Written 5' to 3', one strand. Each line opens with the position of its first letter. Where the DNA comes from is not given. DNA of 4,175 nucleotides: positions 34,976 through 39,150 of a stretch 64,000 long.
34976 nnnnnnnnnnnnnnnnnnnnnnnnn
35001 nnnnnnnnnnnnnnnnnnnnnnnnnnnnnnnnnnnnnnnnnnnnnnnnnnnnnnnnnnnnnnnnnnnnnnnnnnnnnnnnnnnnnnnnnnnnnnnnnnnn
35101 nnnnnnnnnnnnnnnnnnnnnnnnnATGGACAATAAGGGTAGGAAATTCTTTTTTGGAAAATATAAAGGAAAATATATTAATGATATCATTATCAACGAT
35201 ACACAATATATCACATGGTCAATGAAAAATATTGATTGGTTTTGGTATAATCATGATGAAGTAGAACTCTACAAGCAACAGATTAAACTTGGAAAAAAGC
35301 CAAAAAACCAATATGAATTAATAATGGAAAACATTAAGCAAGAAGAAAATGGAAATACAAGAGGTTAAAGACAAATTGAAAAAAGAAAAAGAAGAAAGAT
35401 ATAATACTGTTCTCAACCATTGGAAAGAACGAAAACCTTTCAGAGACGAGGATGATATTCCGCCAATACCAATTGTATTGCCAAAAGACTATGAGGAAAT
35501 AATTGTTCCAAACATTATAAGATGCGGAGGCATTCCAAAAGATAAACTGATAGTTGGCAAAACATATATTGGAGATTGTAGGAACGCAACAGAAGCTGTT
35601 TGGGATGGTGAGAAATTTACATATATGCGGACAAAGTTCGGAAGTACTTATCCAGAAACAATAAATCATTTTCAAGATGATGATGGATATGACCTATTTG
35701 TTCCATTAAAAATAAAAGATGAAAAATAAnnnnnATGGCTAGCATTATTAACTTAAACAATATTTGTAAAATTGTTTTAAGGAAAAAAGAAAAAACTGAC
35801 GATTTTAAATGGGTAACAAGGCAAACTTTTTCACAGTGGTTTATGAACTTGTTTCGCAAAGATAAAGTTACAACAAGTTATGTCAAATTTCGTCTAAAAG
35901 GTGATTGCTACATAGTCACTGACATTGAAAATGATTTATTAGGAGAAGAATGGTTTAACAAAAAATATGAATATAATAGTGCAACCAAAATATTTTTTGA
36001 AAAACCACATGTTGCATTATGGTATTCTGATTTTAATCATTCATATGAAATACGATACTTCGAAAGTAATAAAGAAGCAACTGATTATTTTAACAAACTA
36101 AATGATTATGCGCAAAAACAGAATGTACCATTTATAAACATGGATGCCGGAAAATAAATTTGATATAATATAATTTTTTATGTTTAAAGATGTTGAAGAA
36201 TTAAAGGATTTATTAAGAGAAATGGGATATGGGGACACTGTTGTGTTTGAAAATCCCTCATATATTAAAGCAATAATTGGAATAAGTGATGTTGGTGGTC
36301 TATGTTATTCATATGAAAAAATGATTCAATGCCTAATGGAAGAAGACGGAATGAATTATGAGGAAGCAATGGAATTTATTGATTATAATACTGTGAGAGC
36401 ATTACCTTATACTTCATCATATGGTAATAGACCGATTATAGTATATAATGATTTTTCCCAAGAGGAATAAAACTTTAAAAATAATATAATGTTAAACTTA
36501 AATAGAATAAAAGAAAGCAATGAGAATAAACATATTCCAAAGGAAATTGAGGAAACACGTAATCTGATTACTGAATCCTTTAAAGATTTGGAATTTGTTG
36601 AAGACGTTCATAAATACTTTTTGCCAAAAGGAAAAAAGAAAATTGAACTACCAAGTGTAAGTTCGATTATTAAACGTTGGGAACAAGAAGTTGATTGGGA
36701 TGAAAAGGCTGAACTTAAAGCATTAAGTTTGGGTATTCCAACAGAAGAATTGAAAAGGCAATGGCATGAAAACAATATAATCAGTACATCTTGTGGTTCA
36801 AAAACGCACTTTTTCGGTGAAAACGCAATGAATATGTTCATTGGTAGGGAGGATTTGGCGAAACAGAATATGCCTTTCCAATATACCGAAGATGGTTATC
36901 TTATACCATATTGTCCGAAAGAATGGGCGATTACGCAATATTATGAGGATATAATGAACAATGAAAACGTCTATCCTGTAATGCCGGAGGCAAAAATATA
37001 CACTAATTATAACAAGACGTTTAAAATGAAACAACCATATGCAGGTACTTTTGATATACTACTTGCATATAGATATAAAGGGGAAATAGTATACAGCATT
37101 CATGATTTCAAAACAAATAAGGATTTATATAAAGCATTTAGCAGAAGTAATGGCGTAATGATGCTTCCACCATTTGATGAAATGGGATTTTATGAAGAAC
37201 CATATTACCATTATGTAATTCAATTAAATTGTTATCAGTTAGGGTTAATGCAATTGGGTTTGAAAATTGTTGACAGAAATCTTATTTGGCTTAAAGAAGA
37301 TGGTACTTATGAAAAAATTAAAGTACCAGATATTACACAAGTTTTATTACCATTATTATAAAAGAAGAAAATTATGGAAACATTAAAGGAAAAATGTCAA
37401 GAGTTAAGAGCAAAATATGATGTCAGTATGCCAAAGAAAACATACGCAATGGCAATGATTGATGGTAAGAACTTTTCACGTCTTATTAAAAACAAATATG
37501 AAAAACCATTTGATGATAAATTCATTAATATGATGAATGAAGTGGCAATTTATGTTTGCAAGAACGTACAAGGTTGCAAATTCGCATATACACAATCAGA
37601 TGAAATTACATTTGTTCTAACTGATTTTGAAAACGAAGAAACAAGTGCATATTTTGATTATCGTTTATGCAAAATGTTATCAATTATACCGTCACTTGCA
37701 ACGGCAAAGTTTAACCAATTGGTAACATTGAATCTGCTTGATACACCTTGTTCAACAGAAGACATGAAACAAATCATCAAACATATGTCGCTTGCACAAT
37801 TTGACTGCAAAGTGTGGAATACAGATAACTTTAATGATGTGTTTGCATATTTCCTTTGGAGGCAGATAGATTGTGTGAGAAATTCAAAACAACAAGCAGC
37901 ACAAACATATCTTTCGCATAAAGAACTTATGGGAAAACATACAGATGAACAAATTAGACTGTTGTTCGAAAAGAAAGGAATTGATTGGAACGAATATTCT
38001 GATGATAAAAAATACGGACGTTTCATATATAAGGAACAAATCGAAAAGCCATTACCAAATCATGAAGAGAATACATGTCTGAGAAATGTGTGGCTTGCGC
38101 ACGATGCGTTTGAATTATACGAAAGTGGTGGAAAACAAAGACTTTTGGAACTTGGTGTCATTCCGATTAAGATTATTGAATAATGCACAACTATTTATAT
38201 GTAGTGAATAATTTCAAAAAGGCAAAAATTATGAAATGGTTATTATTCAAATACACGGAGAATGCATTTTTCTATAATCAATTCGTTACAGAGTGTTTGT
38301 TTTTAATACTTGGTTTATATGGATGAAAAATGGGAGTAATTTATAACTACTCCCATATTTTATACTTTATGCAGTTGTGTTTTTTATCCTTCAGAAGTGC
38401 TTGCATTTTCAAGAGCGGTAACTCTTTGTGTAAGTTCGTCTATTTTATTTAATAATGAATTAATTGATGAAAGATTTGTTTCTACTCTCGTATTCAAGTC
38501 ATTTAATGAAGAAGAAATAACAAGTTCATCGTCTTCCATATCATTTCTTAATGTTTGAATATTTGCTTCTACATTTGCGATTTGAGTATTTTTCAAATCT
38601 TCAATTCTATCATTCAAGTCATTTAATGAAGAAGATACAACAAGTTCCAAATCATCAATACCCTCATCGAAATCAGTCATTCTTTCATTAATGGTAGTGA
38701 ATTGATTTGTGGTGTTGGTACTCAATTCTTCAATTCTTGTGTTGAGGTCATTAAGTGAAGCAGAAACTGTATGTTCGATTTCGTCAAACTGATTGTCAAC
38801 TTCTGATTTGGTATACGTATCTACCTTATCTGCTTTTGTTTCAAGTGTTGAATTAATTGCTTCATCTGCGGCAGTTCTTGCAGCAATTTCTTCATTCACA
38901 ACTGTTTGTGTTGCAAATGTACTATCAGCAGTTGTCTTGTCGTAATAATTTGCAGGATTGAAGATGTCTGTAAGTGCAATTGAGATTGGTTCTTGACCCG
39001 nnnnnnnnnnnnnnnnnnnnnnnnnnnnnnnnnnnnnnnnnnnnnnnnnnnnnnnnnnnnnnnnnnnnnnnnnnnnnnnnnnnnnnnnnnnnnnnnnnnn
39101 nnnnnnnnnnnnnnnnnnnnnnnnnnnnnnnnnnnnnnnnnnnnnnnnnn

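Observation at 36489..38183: Thg1-like 3'-5' nucleotidyltransferase next to a RecB/Cas4-type nuclease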

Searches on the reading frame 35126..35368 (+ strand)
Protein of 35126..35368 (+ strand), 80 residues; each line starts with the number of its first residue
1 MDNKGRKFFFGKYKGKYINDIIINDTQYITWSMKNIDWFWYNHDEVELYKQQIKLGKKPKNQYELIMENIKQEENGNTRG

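Call 66: search_protein_families(library=ncbifam, proteins=[window:35126-35368:+], max_evalue=0.01)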
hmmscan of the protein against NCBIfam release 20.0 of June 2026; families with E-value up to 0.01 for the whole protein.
window:35126-35368:+ (80 aa): 1 family
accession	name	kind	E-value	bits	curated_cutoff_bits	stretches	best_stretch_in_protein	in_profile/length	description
NF005937.0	PRK07983.1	equivalog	2e-05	23.9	202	1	7-38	173-204/220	exodeoxyribonuclease X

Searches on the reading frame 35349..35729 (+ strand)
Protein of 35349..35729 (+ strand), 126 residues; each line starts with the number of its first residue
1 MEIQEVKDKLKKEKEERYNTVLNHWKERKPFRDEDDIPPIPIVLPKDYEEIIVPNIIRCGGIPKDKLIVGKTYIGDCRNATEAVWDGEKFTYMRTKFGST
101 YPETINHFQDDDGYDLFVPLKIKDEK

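Call 3: search_protein_families(library=pfam, proteins=[window:35349-35729:+], max_evalue=0.1)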
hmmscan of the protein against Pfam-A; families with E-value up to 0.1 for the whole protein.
window:35349-35729:+ (126 aa): 0 families

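Call 4: search_protein_families(library=phrogs, proteins=[window:35349-35729:+], max_evalue=0.01)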
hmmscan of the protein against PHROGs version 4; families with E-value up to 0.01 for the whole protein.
window:35349-35729:+ (126 aa): 2 families
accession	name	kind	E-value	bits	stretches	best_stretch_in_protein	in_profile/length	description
phrog_18490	-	unknown function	2.3e-26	92.8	1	62-122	4-64/78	-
phrog_3740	-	unknown function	1.2e-06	29.3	1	62-114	6-58/146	-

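Call 66: search_protein_families(library=ncbifam, proteins=[window:35349-35729:+], max_evalue=0.01)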
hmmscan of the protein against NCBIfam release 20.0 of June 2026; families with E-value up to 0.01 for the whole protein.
window:35349-35729:+ (126 aa): 0 families

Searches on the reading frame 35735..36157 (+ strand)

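Call 3: search_protein_families(library=pfam, proteins=[window:35735-36157:+], max_evalue=0.1)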
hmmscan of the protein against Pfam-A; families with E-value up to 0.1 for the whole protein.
window:35735-36157:+ (140 aa): 2 families
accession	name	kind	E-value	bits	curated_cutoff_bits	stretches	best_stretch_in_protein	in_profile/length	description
PF11880.13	DUF3400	-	0.046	13.7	25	0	59-75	13-29/45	Domain of unknown function (DUF3400)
PF19548.4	CHRDL_1_2_C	-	0.052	14.3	27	1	5-37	50-82/120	Chordin-like protein 1/2 C-terminal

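Call 4: search_protein_families(library=phrogs, proteins=[window:35735-36157:+], max_evalue=0.01)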
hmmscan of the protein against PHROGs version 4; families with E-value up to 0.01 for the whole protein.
window:35735-36157:+ (140 aa): 0 families

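Call 66: search_protein_families(library=ncbifam, proteins=[window:35735-36157:+], max_evalue=0.01)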
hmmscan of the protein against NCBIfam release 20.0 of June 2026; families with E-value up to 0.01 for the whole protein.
window:35735-36157:+ (140 aa): 0 families

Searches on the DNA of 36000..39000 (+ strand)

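Call 6: search_dna_similar(query=window:36000-39000:+, collection=phages, mode=near, max_rows=20)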
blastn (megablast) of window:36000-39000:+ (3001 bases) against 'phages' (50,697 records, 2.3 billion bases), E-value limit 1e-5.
No match.
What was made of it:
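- Tried and rejected: Megablast of 36000..39000 against GenBank phages found nothing, so there is no close sequenced relative (call 6).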

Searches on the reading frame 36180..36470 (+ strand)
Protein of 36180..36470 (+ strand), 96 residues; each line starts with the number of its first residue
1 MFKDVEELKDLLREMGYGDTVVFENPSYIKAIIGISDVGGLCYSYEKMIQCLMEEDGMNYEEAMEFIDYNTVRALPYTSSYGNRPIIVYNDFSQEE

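Call 3: search_protein_families(library=pfam, proteins=[window:36180-36470:+], max_evalue=0.1)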
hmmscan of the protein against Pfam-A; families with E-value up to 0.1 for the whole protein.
window:36180-36470:+ (96 aa): 1 family
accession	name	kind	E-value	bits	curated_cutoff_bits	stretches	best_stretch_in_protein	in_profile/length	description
PF20695.2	UbiD_N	-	0.066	13.7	24.3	1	10-65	25-76/78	3-octaprenyl-4-hydroxybenzoate carboxy-lyase N-terminal domain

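Call 4: search_protein_families(library=phrogs, proteins=[window:36180-36470:+], max_evalue=0.01)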
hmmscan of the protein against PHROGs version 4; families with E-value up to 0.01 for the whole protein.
window:36180-36470:+ (96 aa): 1 family
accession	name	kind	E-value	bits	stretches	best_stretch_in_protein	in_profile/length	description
phrog_13182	-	unknown function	1.7e-11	45.2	1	5-74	71-140/166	-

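Call 66: search_protein_families(library=ncbifam, proteins=[window:36180-36470:+], max_evalue=0.01)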
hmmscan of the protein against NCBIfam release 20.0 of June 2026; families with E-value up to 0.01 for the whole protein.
window:36180-36470:+ (96 aa): 0 families
